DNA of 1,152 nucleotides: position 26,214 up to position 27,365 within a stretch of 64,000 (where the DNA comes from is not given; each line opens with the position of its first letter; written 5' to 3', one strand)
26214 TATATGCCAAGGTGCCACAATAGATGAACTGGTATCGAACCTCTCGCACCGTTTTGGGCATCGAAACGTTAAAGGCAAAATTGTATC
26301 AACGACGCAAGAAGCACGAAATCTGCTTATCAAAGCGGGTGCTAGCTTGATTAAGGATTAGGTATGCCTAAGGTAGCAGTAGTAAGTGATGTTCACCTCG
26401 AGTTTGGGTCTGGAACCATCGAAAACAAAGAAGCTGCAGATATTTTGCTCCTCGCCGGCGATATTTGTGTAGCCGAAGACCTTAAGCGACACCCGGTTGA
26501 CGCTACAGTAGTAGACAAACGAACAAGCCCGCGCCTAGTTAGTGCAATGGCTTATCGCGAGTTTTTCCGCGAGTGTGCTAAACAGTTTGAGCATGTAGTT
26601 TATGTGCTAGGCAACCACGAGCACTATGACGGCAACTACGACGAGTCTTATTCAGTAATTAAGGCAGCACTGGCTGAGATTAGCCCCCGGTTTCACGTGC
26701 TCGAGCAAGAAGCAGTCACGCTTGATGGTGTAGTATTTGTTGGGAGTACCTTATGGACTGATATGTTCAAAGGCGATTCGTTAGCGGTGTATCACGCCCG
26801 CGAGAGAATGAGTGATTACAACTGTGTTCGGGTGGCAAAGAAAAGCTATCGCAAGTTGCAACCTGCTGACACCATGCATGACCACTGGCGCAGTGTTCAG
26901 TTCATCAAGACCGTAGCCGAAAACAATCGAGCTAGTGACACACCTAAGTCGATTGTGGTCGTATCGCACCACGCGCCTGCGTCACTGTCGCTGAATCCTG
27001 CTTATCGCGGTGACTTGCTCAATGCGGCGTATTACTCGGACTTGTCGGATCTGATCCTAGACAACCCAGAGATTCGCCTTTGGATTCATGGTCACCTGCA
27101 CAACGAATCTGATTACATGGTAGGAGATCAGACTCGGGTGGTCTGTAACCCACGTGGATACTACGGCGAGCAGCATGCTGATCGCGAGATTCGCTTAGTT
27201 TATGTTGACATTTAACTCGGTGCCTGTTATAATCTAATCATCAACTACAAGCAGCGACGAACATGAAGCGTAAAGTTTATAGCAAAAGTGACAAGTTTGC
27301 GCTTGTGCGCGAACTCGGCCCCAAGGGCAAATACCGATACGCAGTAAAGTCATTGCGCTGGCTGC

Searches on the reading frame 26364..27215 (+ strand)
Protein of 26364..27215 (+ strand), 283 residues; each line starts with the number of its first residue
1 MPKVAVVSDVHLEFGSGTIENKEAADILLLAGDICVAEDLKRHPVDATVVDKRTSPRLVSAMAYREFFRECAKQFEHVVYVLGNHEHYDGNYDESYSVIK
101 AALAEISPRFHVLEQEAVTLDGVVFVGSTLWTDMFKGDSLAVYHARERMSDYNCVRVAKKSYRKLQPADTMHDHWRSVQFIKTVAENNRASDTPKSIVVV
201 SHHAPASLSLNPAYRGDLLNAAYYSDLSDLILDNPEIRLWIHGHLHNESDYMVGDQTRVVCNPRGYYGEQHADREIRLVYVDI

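Call 4: search_protein_families(library=pfam, proteins=[window:26364-27215:+], max_evalue=10)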
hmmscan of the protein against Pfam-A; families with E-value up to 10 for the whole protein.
window:26364-27215:+ (283 aa): 3 families
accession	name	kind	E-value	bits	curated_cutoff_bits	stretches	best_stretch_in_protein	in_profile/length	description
PF00149.33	Metallophos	-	1.4e-10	42.4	21.5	1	3-247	2-190/191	Calcineurin-like phosphoesterase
PF12850.12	Metallophos_2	-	5.8e-05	23.6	27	1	3-40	2-42/154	Calcineurin-like phosphoesterase superfamily domain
PF21199.3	LAMININ_IV_B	-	0.05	13.5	27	1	110-168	138-198/210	Laminin IV type B domain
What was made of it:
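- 26364..27215 (+): Canonical metallophosphoesterase with all ligands (DVH, GD, GNHEH, SHHAP, GHLH). It is a distant paralogue, not the source of the dead copy. Pfam PF00149 1.4e-10 (call 4).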

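Call 5: search_protein_families(library=phrogs, proteins=[window:26364-27215:+], max_evalue=1)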
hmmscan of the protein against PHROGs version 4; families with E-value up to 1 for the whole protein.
window:26364-27215:+ (283 aa): 4 families
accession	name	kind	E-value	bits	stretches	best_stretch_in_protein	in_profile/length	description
phrog_1649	-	other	2.5e-54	185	1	3-273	37-278/308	metallo-phosphoesterase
phrog_547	-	other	0.00077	19.6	0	172-250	109-170/245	phosphoesterase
phrog_100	-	DNA, RNA and nucleotide metabolism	0.02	14.3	1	51-112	79-139/989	SbcD-like subunit of palindrome specific endonuclease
phrog_284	-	DNA, RNA and nucleotide metabolism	0.14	12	0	236-263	328-355/398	exonuclease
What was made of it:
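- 26364..27215 (+): PHROG 1649 2.5e-54 (call 5).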

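Call 45: find_related_loci(query=window:26364-27215:+, collection=viral_contigs, flank=3000)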
Query window:26364-27215:+ (283 aa) in viral_contigs; peptide patterns used: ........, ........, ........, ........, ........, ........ (x = any residue, [..] = any of these).
7 stretches matched a pattern, but none encodes a relative of the query by tblastn (E <= 1e-3).

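Call 47: find_related_loci(query=A4, collection=viral_contigs, flank=2000)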
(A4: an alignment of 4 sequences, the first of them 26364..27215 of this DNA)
Query A4 (283 aa) in viral_contigs; peptide patterns used: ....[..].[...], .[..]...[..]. (x = any residue, [..] = any of these).
600 stretches matched a pattern (row limit reached: there are more); 587 encode a relative of the query (tblastn E <= 1e-3); the best 80 are kept; 80 distinct loci.
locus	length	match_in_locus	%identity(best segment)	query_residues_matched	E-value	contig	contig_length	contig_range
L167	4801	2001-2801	46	3-270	1e-77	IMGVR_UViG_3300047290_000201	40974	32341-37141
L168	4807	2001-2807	46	3-270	5e-77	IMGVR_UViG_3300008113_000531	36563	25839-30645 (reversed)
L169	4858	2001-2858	43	1-283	2e-76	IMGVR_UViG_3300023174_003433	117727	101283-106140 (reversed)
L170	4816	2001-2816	46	3-273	2e-76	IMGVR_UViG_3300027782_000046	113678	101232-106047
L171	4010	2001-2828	43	3-283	8e-76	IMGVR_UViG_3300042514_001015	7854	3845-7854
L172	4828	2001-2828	43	3-283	8e-76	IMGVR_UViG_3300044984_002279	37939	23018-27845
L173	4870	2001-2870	41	3-283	1e-75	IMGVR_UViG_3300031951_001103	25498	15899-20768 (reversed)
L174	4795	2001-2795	46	3-273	6e-75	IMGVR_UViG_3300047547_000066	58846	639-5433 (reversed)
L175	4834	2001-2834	43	3-283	1e-74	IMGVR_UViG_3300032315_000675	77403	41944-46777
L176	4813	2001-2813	42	1-273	7e-74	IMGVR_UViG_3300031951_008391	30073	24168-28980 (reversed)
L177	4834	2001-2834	43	3-283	3e-73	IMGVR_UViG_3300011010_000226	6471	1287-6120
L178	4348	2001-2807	43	3-270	3e-73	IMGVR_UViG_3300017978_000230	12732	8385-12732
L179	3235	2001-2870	40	3-283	5e-73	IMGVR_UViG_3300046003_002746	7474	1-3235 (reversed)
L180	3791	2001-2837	44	3-283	4e-73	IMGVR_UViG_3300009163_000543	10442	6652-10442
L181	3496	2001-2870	39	3-283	9e-73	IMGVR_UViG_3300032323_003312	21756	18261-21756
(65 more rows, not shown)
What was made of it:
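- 26364..27215 (+): Its own orthologues in at least 587 IMG/VR loci (call 47).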

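Call 59: search_protein_families(library=ncbifam, proteins=[window:26364-27215:+], max_evalue=1)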
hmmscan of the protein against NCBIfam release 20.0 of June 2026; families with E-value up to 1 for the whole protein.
window:26364-27215:+ (283 aa): 3 families
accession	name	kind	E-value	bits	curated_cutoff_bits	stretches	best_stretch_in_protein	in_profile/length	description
TIGR03729.1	acc_ester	subfamily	1.7e-07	30.9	148.25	1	3-266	1-239/239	putative phosphoesterase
NF008359.0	PRK11148.1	equivalog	0.012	15.2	225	0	193-263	155-221/275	3',5'-cyclic-AMP phosphodiesterase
NF003380.0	PRK04457.1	equivalog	0.14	11.1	304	1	40-96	135-191/265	polyamine aminopropyltransferase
